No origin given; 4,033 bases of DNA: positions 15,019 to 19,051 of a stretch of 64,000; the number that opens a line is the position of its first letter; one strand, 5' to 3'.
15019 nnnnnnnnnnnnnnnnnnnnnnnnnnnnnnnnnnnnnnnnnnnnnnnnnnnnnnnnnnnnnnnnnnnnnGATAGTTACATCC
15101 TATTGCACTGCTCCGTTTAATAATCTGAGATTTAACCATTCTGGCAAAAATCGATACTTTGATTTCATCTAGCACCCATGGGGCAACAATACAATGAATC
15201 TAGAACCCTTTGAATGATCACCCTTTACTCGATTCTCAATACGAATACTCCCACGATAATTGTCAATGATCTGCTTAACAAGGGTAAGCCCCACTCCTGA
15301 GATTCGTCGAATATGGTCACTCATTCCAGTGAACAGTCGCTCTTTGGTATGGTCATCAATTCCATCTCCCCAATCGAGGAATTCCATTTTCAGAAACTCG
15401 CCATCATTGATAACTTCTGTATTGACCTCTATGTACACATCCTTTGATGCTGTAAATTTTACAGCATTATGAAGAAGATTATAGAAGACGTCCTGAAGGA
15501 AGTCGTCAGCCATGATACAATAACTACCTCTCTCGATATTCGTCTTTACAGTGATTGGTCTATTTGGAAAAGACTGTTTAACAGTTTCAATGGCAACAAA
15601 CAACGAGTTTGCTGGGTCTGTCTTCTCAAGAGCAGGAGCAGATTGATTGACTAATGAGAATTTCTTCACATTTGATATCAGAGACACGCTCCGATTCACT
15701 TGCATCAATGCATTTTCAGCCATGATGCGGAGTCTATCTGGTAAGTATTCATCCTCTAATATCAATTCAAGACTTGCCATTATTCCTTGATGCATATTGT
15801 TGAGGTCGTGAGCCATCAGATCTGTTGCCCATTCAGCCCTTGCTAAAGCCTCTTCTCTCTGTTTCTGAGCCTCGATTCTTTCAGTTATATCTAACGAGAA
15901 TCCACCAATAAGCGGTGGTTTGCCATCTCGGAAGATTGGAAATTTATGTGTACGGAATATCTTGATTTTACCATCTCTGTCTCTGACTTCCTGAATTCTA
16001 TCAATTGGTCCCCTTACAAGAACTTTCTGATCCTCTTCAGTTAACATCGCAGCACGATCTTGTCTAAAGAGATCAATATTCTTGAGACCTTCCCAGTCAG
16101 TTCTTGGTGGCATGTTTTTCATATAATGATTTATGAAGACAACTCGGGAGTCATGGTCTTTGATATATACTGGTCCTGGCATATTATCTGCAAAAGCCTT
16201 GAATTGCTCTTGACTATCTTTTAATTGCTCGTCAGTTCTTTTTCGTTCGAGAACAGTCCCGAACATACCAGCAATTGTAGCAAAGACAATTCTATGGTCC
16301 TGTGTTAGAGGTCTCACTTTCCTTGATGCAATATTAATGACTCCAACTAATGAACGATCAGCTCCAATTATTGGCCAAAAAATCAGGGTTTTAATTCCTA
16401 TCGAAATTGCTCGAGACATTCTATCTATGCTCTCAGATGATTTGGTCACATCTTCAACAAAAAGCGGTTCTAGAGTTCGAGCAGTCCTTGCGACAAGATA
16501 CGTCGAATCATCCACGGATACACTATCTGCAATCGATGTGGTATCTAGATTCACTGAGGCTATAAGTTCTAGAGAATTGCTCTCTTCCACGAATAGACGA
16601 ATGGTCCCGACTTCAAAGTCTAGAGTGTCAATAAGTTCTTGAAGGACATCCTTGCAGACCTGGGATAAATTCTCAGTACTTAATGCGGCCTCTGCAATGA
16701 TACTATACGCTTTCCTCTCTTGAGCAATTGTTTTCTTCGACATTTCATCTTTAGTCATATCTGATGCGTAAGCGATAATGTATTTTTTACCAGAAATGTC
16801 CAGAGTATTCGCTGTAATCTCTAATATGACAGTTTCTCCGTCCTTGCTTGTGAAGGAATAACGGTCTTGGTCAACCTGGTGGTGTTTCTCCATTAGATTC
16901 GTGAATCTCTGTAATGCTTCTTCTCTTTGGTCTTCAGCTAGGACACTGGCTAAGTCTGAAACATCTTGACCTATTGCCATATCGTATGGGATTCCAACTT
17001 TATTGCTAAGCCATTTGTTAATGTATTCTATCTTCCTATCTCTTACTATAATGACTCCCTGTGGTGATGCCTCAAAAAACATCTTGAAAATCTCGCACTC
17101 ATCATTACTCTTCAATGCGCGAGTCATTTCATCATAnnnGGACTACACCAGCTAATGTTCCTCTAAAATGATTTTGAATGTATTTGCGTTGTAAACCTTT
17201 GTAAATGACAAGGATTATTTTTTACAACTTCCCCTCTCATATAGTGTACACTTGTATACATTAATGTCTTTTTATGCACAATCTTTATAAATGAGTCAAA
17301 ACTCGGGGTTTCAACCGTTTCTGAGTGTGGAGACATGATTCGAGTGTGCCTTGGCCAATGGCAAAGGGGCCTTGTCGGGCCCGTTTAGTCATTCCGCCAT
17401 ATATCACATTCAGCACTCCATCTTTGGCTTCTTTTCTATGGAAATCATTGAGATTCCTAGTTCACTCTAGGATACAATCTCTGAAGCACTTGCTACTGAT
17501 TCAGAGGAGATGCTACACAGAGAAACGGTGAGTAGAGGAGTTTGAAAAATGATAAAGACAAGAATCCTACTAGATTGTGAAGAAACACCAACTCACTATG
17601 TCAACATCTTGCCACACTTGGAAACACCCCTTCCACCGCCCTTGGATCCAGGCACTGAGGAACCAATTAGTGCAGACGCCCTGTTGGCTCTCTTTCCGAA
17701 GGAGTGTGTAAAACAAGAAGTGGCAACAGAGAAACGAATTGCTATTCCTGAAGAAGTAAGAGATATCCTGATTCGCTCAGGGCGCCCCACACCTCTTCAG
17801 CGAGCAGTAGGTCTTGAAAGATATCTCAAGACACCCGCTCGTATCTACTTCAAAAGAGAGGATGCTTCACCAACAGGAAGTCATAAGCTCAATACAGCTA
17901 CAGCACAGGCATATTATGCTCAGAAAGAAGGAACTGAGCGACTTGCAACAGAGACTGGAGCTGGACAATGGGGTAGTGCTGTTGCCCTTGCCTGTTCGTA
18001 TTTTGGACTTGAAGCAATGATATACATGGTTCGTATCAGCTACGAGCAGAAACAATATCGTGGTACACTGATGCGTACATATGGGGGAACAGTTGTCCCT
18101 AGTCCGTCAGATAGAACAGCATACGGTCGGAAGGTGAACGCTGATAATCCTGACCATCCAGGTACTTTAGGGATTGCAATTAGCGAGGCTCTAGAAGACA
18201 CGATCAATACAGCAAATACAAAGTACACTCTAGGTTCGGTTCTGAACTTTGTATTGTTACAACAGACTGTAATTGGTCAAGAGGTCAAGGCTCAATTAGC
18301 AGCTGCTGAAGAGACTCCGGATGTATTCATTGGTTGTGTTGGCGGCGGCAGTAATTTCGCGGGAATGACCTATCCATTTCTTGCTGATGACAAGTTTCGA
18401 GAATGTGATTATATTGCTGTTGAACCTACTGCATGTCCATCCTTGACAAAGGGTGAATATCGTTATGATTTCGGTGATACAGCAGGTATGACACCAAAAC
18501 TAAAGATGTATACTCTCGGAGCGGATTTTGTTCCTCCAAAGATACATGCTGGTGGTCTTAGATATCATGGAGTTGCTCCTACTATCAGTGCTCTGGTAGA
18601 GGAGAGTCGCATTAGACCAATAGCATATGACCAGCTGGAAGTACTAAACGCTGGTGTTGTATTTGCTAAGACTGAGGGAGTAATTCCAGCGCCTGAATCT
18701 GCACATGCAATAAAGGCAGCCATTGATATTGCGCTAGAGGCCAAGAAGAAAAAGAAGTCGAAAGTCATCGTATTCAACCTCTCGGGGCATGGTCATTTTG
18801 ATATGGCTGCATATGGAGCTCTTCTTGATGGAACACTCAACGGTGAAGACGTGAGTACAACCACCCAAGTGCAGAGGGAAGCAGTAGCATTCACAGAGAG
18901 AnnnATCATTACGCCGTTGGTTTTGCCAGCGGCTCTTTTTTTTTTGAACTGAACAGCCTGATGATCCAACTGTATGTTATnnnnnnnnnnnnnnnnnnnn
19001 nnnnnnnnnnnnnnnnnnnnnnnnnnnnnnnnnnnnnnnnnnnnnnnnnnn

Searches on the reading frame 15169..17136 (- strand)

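Call 53: search_protein_families(library=pfam, proteins=[window:15169-17136:-], max_evalue=0.0001)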
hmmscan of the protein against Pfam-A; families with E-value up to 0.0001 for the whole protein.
window:15169-17136:- (655 aa): 8 families
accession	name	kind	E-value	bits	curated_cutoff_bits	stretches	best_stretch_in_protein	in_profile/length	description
PF08448.16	PAS_4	-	4.3e-17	62.8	23.1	1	317-420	2-108/110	PAS fold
PF02518.31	HATPase_c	-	3e-14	53.8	26.4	1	545-652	4-108/111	Histidine kinase-, DNA gyrase B-, and HSP90-like ATPase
PF13185.12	GAF_2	-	3.9e-12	47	28.6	1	155-297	2-136/136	GAF domain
PF13426.13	PAS_9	-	5.6e-12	46.3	27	1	25-128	1-102/103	PAS domain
PF00989.32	PAS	-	1e-07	32.4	22.6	0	20-113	6-97/113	PAS fold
PF13188.13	PAS_8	-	2.3e-07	30.9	21.8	0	16-69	2-53/65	PAS domain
PF01590.32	GAF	-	1.7e-06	29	22.4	1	156-293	1-130/133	GAF domain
PF08447.18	PAS_3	-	5.4e-05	23.8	25.6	0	59-119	23-83/89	PAS fold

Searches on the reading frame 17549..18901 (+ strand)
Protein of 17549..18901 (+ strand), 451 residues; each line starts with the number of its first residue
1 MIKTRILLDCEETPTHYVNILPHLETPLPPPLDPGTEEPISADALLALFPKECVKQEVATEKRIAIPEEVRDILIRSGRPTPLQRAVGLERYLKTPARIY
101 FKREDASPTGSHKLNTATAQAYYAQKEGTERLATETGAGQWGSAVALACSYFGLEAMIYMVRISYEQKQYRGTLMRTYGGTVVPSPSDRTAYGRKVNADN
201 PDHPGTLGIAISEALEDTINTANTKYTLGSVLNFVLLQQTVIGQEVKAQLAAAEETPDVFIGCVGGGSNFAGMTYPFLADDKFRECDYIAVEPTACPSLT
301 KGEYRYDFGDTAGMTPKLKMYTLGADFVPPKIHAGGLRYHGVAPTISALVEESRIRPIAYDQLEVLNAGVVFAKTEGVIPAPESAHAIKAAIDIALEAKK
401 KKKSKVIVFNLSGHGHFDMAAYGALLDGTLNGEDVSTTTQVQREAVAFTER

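Call 53: search_protein_families(library=pfam, proteins=[window:17549-18901:+], max_evalue=0.0001)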
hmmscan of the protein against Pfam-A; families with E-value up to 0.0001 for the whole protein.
window:17549-18901:+ (451 aa): 1 family
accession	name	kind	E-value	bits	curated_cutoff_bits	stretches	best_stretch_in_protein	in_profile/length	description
PF00291.31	PALP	-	3.6e-39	135.3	35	1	78-413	5-295/295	Pyridoxal-phosphate dependent enzyme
